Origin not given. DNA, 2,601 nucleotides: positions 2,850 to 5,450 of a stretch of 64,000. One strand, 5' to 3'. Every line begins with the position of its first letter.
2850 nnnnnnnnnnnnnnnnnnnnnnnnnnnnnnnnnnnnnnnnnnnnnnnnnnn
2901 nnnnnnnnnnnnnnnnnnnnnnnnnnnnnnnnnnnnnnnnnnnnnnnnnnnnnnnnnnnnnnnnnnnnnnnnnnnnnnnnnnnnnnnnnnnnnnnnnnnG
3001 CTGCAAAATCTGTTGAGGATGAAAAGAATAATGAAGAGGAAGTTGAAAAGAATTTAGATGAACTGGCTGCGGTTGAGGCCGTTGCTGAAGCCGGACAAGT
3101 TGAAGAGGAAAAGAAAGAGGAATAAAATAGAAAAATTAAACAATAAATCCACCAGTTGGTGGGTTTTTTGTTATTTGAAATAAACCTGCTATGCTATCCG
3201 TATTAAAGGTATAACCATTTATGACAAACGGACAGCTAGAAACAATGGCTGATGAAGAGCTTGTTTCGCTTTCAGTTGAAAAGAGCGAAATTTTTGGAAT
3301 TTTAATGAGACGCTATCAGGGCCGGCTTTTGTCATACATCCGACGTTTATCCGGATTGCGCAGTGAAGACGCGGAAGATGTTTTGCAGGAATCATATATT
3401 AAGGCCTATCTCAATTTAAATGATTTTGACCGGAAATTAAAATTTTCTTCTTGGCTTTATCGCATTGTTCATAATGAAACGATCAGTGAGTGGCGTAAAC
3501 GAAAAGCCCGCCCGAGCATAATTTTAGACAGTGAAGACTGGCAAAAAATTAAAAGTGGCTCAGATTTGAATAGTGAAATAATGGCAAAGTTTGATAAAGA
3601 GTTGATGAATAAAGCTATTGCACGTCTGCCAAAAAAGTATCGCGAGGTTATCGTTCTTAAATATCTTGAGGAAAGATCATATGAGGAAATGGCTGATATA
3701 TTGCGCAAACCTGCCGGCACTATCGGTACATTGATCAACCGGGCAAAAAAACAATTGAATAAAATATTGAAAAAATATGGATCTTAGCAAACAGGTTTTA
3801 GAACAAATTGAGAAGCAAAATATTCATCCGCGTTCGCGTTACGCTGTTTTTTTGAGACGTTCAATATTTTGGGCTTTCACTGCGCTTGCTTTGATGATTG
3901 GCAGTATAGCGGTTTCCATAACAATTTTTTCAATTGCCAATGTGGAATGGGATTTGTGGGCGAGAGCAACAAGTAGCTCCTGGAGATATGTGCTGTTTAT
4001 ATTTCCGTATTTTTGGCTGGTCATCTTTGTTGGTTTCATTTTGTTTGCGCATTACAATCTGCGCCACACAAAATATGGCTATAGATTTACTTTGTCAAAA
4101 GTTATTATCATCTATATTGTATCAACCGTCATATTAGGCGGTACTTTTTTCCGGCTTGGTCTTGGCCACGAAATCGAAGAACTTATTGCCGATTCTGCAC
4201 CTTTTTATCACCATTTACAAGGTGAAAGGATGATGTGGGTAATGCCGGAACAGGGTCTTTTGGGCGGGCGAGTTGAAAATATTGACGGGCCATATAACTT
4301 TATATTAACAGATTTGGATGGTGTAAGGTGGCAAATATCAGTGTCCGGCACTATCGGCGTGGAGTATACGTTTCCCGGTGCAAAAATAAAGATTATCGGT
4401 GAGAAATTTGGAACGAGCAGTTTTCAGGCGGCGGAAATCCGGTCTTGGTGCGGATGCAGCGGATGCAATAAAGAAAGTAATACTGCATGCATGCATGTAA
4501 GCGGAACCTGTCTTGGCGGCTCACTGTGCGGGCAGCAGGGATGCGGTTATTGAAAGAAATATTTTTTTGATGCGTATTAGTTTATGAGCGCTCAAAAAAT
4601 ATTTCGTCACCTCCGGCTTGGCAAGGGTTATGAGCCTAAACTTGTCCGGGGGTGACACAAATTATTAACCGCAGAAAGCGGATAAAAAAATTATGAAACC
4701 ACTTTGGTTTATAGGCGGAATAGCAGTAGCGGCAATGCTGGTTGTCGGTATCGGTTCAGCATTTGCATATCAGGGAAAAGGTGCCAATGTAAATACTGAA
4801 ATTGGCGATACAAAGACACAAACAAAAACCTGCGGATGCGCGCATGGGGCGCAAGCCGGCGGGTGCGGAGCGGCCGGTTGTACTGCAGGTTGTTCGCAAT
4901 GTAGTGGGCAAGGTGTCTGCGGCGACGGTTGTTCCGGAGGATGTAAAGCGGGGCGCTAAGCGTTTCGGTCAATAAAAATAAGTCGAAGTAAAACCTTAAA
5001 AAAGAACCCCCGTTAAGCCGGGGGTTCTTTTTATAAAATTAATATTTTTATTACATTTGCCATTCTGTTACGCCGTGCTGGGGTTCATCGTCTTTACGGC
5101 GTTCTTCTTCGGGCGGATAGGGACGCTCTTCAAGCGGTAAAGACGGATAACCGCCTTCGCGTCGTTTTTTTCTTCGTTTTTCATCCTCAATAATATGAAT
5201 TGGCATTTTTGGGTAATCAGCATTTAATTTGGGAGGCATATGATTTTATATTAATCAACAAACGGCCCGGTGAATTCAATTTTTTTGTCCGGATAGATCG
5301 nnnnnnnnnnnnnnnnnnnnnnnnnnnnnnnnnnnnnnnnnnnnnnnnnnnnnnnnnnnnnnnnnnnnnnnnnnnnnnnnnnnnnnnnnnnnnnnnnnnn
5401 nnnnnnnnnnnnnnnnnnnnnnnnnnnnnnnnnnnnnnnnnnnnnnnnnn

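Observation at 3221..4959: ECF sigma factor followed by two membrane proteins with related Cys/Gly-rich tails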

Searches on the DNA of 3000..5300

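Call 10: search_rna_families(source=window, start=3000, end=5300, threshold=evalue, max_evalue=1)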
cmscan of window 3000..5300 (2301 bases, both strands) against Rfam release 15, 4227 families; matches with E-value up to 1: 15.
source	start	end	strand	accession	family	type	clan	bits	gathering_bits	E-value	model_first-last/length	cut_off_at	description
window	4998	5054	-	RF02495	ohsC_RNA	Gene; antitoxin;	-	29.4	50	0.081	1-77/77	no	Oppression of Hydrophobic ORF by sRNA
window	4974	5058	-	RF01770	rimP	Cis-reg; leader;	-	28.5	47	0.058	1-102/102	no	Gammaprotebacteria rimP leader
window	4996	5103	-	RF00515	PyrR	Cis-reg;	-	25.8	54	0.87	1-115/115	no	PyrR binding site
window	4974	5052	+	RF01770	rimP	Cis-reg; leader;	-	25.4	47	0.27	1-102/102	no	Gammaprotebacteria rimP leader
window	4970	5034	+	RF01859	Phe_leader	Cis-reg; leader;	-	25.2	55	0.24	1-125/125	no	Phenylalanine leader peptide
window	4962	5033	+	RF02495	ohsC_RNA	Gene; antitoxin;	-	25.1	50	0.63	1-77/77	no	Oppression of Hydrophobic ORF by sRNA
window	4992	5073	-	RF02075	STnc230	Gene; sRNA;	-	24.9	50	0.97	1-83/83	no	Enterobacterial sRNA STnc230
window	4968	5049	+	RF02621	BSnc120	Gene; sRNA;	-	24.4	114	0.013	1-88/88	no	Brucella sRNA 120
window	4989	5071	-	RF02621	BSnc120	Gene; sRNA;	-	24.1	114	0.017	1-88/88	no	Brucella sRNA 120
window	3121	3172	+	RF01859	Phe_leader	Cis-reg; leader;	-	23.1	55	0.72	1-125/125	no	Phenylalanine leader peptide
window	4970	5031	+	RF00512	Leu_leader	Cis-reg; leader;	-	22.5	50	0.11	1-148/148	no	Leucine operon leader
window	3147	3188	-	RF02427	SpF10_sRNA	Gene; sRNA;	-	20.8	60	0.95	1-57/57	no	Streptococcus sRNA SpF10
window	4997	5045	-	RF00506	Thr_leader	Cis-reg; leader;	-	20.6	55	0.78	1-118/118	no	Threonine operon leader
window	4942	5026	+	RF02236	asX2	Gene; sRNA;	-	19.6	70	0.87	1-87/87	no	Xanthomonas sRNA asX2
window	4660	4804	+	RF00195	RsmY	Gene; sRNA;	CL00106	15.8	57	0.63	1-121/121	no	RsmY RNA family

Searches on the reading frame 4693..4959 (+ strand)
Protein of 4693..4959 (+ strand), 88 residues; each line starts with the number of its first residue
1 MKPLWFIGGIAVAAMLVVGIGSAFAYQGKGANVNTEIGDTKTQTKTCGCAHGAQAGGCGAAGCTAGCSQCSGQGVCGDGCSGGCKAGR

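Call 3: search_protein_families(library=pfam, proteins=[window:4693-4959:+], max_evalue=1)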
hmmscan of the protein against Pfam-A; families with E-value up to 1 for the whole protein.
window:4693-4959:+ (88 aa): 1 family
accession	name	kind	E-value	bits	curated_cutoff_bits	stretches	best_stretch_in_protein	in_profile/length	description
PF15677.10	CEND1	-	0.19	12.7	27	1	1-24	116-138/143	Cell cycle exit and neuronal differentiation protein 1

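Call 4: search_protein_families(library=ncbifam, proteins=[window:4693-4959:+], max_evalue=1)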
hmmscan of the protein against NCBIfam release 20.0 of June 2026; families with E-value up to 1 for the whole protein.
window:4693-4959:+ (88 aa): 0 families

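Call 9: find_homologous_proteins(query=window:4693-4959:+, max_evalue=0.01)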
Query window:4693-4959:+ (88 aa): 8 proteins with E <= 0.01 among 8 candidates.
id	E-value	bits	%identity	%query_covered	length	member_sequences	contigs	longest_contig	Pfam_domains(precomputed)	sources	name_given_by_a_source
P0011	9.0e-37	143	82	70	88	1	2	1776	-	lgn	-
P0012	6.1e-33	131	73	59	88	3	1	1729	-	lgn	-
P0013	2.5e-30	122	74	78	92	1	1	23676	-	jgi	jgi:hypothetical protein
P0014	1.8e-28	116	68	100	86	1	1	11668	-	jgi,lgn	jgi:hypothetical protein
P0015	9.2e-21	92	62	70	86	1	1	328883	-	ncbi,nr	ncbi:MAG: hypothetical protein NTW66_01150 [Candidatus Magasanikbacteria bacterium]|nr:hypothetical 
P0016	1.6e-18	84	61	78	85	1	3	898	-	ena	-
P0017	1.3e-11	62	50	78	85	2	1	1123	-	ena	-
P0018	4.8e-10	57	52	60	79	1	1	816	-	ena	-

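Call 14: find_encoding_contigs(protein=P0013, flank=5000, max_places=3)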
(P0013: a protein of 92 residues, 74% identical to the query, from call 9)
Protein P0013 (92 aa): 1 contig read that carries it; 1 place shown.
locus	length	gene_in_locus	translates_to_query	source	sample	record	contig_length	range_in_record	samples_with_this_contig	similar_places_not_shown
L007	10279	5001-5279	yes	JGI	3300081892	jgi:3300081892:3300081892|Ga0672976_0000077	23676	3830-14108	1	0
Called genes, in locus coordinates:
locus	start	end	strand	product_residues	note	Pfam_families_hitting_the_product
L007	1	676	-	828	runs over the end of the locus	PF00521:DNA_topoisoIV, PF03989:DNA_gyraseA_C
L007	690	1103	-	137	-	-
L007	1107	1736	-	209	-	PF13483:Lactamase_B_3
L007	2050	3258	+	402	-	PF17092:PCB_OB (faint), PF21710:Spt6_S1 (faint), PF00575:S1, PF23459:S1_RRP5 (weak), PF24685:OB_RRP5_4th (faint), PF00575:S1, PF23459:S1_RRP5 (weak)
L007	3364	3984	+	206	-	PF04542:Sigma70_r2, PF04545:Sigma70_r4 (faint), PF08281:Sigma70_r4_2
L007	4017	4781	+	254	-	-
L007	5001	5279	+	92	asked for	-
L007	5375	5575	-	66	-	-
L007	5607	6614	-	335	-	PF02016:Peptidase_S66, PF17676:Peptidase_S66C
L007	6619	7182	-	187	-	-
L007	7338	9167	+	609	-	PF06480:FtsH_ext (faint), PF06068:TIP49 (weak), PF00004:AAA, PF17862:AAA_lid_3, PF01434:Peptidase_M41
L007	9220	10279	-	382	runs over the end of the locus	-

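Call 68: search_solved_structures(query=A2, max_evalue=10)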
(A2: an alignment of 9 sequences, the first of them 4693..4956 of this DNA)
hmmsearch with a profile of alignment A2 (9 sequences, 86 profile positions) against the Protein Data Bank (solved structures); distinct sequences matched with E-value up to 10: 4.
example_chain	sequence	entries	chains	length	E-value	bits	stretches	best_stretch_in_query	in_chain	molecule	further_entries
8bd3_J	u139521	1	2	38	2.3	12.1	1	3-31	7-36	Photosystem II reaction center protein J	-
3qat_A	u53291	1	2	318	2.4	12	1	6-57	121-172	Malonyl CoA-acyl carrier protein transacylase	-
9hd7_J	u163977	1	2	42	2.9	11.7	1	3-31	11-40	Photosystem II reaction center protein J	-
8wql_JD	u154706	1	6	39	3.3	11.5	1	3-31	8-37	Photosystem II reaction center protein J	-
